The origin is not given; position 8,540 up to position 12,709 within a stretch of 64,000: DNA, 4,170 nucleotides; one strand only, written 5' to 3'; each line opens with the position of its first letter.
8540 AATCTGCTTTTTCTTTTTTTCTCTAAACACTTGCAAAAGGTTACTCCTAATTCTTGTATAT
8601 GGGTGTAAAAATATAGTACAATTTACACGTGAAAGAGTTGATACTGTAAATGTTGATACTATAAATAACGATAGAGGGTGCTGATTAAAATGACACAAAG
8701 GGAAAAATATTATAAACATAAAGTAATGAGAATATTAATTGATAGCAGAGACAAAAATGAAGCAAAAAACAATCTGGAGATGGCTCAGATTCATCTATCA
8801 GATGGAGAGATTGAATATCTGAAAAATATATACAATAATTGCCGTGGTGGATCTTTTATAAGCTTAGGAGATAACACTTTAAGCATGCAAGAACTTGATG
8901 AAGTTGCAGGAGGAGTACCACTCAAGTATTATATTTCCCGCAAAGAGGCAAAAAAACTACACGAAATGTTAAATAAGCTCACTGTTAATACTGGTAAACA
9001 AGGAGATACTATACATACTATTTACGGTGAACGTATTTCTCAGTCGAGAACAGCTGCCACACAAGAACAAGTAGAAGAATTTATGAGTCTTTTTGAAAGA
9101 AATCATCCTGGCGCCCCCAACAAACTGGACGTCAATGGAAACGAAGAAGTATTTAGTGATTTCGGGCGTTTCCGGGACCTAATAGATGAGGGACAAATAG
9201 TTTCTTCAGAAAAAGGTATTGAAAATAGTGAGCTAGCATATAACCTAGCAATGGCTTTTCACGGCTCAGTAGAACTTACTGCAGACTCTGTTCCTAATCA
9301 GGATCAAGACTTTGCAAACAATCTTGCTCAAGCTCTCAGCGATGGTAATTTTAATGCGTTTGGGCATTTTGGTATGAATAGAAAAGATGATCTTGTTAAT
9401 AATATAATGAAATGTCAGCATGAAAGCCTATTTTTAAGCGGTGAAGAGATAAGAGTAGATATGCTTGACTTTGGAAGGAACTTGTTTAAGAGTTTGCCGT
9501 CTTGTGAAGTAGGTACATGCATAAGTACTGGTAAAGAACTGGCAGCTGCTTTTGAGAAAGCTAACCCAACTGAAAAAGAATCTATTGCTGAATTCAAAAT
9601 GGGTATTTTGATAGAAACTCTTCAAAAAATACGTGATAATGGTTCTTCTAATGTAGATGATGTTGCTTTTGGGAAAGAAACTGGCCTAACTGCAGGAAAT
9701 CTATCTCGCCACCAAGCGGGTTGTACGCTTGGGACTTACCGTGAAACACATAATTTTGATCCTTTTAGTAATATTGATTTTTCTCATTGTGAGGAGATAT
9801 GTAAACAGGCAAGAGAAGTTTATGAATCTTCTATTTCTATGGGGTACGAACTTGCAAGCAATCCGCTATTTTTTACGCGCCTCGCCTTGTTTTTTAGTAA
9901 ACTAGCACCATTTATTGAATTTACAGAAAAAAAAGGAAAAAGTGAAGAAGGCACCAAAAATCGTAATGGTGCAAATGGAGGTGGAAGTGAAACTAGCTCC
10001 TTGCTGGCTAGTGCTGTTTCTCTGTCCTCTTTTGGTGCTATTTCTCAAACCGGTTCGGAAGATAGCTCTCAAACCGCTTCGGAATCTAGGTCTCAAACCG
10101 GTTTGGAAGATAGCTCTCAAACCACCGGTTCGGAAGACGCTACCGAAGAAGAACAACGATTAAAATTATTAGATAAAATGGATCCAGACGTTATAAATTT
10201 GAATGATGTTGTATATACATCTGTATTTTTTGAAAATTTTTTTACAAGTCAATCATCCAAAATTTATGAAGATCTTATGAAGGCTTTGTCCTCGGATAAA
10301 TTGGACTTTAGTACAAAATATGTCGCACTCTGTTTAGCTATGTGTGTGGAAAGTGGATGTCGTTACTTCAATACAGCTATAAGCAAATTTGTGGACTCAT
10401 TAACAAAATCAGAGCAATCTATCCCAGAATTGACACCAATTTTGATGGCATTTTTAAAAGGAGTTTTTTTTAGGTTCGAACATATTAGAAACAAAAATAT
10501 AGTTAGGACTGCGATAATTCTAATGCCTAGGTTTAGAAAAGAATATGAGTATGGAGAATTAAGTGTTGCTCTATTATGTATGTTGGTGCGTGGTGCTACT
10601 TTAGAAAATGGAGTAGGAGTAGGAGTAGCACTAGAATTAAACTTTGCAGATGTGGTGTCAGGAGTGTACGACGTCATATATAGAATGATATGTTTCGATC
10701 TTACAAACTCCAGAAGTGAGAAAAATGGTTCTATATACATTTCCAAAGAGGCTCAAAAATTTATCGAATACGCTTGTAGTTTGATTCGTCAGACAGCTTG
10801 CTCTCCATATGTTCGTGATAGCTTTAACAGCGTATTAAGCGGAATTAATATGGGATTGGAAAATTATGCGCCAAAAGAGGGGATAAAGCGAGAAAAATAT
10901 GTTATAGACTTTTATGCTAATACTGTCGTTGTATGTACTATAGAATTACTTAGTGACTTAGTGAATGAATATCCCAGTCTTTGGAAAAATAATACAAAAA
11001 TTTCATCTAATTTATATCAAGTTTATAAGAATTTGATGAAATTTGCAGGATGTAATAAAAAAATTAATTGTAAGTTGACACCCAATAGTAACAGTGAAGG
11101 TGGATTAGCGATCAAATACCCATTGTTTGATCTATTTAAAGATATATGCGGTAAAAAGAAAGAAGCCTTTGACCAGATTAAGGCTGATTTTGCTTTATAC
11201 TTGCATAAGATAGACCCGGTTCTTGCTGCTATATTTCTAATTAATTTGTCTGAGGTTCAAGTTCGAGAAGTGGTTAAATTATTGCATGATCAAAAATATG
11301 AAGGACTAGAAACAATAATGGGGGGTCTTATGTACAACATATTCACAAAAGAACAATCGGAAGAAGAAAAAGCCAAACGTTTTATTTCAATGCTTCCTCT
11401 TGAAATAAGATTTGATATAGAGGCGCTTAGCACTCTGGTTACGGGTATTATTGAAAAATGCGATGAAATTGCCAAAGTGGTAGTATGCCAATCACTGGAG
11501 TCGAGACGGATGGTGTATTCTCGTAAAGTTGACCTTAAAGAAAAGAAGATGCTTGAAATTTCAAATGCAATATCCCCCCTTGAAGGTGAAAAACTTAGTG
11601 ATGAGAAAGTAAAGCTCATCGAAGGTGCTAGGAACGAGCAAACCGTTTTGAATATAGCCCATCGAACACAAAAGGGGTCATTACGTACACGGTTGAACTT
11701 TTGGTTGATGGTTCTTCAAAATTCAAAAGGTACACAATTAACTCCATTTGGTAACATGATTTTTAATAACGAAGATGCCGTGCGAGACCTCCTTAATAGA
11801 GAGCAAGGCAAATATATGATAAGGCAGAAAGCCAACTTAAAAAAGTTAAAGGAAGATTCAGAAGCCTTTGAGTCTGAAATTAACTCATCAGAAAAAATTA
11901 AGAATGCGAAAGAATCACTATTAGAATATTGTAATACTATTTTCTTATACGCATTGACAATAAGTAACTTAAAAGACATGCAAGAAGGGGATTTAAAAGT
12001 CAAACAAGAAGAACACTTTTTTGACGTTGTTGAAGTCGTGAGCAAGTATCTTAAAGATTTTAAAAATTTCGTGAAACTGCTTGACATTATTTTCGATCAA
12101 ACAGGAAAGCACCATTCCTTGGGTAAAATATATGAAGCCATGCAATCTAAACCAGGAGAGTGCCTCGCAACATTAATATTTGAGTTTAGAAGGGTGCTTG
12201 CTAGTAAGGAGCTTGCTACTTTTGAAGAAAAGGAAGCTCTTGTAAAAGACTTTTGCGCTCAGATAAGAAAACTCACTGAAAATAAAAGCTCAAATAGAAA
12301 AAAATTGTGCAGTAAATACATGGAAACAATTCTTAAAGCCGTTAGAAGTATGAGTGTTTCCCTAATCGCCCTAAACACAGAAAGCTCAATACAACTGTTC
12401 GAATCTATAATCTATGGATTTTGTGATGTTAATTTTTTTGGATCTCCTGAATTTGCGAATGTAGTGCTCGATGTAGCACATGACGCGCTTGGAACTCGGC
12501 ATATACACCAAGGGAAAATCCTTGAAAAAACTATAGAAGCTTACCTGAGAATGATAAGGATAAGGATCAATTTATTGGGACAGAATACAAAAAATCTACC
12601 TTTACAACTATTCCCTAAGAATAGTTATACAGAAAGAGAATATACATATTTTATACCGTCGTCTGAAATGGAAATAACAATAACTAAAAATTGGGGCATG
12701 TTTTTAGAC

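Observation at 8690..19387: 3565-aa ORF whose N-terminus is a bacteriocin-type double-glycine leader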

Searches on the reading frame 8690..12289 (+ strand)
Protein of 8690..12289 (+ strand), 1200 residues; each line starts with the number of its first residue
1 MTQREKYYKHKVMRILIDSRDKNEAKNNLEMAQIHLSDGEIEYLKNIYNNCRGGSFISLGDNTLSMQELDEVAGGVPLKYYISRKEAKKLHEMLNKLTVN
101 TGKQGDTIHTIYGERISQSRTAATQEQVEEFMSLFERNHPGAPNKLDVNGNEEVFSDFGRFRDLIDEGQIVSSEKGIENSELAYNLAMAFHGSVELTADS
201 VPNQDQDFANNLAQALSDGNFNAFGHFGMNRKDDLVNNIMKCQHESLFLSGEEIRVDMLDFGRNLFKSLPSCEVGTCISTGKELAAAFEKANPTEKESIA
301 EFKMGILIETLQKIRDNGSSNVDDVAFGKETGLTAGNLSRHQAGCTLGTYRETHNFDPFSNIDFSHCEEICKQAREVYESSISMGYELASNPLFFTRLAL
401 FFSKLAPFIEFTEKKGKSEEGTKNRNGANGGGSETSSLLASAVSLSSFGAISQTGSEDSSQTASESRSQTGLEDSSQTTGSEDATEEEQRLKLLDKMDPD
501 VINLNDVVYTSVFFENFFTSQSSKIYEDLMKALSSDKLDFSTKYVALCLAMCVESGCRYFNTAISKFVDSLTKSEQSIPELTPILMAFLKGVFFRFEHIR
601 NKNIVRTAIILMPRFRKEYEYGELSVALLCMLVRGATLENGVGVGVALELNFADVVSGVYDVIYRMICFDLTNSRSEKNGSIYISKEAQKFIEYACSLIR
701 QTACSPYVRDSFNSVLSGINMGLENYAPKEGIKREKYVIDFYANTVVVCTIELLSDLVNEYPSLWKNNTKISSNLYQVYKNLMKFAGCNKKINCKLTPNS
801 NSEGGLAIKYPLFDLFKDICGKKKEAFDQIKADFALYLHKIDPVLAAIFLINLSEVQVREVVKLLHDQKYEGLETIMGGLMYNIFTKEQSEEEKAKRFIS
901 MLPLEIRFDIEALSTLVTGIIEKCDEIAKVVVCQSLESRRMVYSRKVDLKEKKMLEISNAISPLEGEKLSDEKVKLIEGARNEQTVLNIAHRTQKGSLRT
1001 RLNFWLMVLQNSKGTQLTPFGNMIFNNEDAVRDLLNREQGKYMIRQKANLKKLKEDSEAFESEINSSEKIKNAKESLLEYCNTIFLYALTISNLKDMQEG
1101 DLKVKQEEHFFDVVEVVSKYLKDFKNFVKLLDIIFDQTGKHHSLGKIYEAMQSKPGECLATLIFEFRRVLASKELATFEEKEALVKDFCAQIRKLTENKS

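Call 38: search_protein_representatives(protein=window:8690-12289:+)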
Query: 1200 residues. Proteins with E-value up to 0.001 (for the whole library): 1; up to 1e-10: 0; up to 1e-30: 0. The best 1 are listed.
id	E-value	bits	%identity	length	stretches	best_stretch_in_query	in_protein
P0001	1.6e-08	49.4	54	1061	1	10-77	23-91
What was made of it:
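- The only hit for giant aa 1-1200 in 1.84e9 representative proteins is P0001 (E=1.6e-8, 54% identity), confined to query aa 10-77 (call 38).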

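Call 40: find_encoding_contigs(protein=P0001, flank=10000, max_places=10)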
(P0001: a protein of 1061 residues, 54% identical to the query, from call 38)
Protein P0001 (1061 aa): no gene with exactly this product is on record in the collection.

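Call 55: search_protein_families(library=pfam, proteins=[P0001], max_evalue=0.01)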
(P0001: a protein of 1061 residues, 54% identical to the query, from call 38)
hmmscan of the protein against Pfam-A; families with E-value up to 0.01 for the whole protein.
P0001 (1061 aa): 0 families

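Call 66: search_protein_families(library=padloc, proteins=[P0001], max_evalue=0.01)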
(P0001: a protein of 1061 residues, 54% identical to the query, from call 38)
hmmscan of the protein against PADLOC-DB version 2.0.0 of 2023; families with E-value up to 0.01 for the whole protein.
P0001 (1061 aa): 0 families

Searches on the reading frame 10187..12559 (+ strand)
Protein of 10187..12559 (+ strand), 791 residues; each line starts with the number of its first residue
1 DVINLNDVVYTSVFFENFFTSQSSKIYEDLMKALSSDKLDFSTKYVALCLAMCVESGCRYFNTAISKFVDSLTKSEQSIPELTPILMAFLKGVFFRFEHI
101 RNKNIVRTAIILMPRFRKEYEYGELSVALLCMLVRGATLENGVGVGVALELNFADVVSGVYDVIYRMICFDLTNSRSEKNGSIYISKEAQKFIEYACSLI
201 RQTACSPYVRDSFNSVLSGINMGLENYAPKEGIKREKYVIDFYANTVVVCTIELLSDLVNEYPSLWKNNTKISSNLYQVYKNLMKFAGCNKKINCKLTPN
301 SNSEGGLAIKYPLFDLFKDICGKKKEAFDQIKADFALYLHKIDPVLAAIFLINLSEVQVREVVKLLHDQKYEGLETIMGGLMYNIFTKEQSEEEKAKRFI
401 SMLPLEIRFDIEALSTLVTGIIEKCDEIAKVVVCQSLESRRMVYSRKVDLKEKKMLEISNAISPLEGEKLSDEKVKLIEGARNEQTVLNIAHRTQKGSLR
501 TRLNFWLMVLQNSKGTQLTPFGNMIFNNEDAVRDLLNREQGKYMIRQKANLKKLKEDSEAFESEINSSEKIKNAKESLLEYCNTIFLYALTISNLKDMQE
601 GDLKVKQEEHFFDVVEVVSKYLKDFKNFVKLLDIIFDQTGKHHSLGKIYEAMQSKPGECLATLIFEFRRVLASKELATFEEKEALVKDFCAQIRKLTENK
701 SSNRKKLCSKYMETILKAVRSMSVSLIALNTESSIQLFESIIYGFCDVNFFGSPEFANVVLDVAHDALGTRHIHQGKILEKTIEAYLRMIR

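Call 87: predict_structure(protein=window:10187-12559:+)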
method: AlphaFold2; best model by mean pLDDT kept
length: 791 residues; sequences in the alignment: 1
mean_pLDDT: 44.6   pTM: 0.30
mean pLDDT of the five models: 44.6, 42.1, 41.8, 41.3, 30.4
residues with pLDDT >= 90: 0; 70-90: 3; 50-70: 253; < 50: 535
segments of 3 or more residues with pLDDT < 50: 1-26, 37-42, 52-60, 72-74, 78-85, 91-107, 110-128, 134-151, 174-191, 229-242, 287-354, 386-390, 392-394, 408-415, 417-677, 703-712
pLDDT, mean of each block of 10 residues (from residue 1): 33 38 49 50 51 47 50 49 49 44 47 45 45 45 40 54 55 44 45 54 52 58 57 44 51 54 51 52 46 26 26 36 39 40 46 53 64 61 50 51 56 47 44 29 30 35 29 37 40 38 39 34 33 36 36 39 44 39 36 33 32 32 36 35 34 37 43 46 54 52 47 51 51 57 56 53 53 54 56 48
secondary structure, 60 per line:
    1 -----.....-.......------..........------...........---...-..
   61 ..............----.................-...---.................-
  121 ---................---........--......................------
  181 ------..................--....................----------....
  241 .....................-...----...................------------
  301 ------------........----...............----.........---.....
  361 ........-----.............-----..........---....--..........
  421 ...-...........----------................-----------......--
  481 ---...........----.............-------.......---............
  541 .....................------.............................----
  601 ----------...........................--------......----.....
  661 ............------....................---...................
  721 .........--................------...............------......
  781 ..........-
elements in order (helices of 4 or more, strands of 3 or more residues): H6-10 H12-18 H25-34 H41-51 H59-74 H79-95 H103-119 H124-139 H143-150 H153-174 H187-204 H207-226 H237-261 H270-288 H313-320 H325-339 H344-352 H356-368 H374-386 H392-401 H405-408 H411-423 H425-435 H446-461 H473-478 H484-494 H499-511 H519-525 H529-561 H568-596 H611-637 H646-651 H656-672 H679-698 H702-729 H732-747 H754-768 H775-790

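Call 92: fold_search(model_id=the predicted structure, library=pdb)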
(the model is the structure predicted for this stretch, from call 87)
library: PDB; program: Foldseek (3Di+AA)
matches with E <= 10: 1103; with E <= 0.001: 7
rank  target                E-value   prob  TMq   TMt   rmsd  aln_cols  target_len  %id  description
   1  7q3l_A                1.5e-04  1.00  0.17  0.17  22.1       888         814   12  Human 17S U2 snRNP 5' domain (released 2022-03-30)
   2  7evn_C                2.2e-04  1.00  0.17  0.16  22.2       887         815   12  The cryo-EM structure of the DDX42-SF3b complex (released 2022-08-03)
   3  9a0f_B1               4.3e-04  1.00  0.18  0.12  30.2       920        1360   12  Integrative model of the wild type yeast nuclear pore complex (released 2020-08-28)
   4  9k1w_C                6.1e-04  1.00  0.19  0.18  21.7       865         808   12  Structure of the SF3B core, harboring the K700E mutation in SF3B1, in complex with intron-U2 snRNA (released 2025-09-03)
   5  3zjy_B                6.3e-04  0.99  0.17  0.16  22.1       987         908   12  Crystal Structure of Importin 13 - RanGTP - eIF1A complex (released 2013-04-10)
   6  6vaa_A                6.3e-04  0.99  0.14  0.11  26.6       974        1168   13  Structure of the Fanconi Anemia ID complex bound to ICL DNA (released 2020-03-18)
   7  3zjy_G                9.3e-04  0.99  0.16  0.14  21.7       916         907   10  Crystal Structure of Importin 13 - RanGTP - eIF1A complex (released 2013-04-10)
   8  9n78_LM               1.0e-03  0.99  0.16  0.12  34.3       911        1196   12  SSU processome maturation and disassembly, State L (released 2025-11-05)
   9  9hms_A                1.3e-03  0.99  0.16  0.14  23.3       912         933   12  Cryo-EM structure of human separase bound to SCC1 (310-550 aa) and SA2 (released 2025-09-03)
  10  8tl9_D                1.3e-03  0.90  0.13  0.08  31.3       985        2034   11  Human Type 3 IP3 Receptor - Resting State (+IP3/ATP) (released 2023-11-08)
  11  7zbz_D                1.5e-03  0.98  0.16  0.14  22.3       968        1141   12  CAND1 delhairpin-SCF-SKP2 CAND1 partly engaged SCF partly rocked (released 2023-04-19)
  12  9hvq_Q                1.5e-03  0.93  0.13  0.12  31.6       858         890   11  Structure of the transcribing Pol II-DSIF-PAF-SPT6-RECQL5 complex (released 2025-07-16)
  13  5o9z_v                1.5e-03  0.99  0.17  0.17  23.1       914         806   12  Cryo-EM structure of a pre-catalytic human spliceosome primed for activation (B complex) (released 2017-08-16)
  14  8a9j_B                1.5e-03  0.93  0.13  0.12  26.0       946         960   11  Cryo-EM structure of USP1-UAF1 bound to FANCI and mono-ubiquitinated FANCD2 without ML323 (consensus reconstruction) (released 2022-10-12)
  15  7dkh_A                1.6e-03  0.87  0.11  0.10  31.5       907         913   11  Crystal structure of the Ctr9/Paf1/Cdc73/Rtf1 quaternary complex (released 2021-11-24)
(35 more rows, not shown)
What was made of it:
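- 10190..12559 (+): All-alpha core, aa 501-1290, about 38 predicted helices. Weakly solenoid-like; HEAT/ARM not established. calls 87, 92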
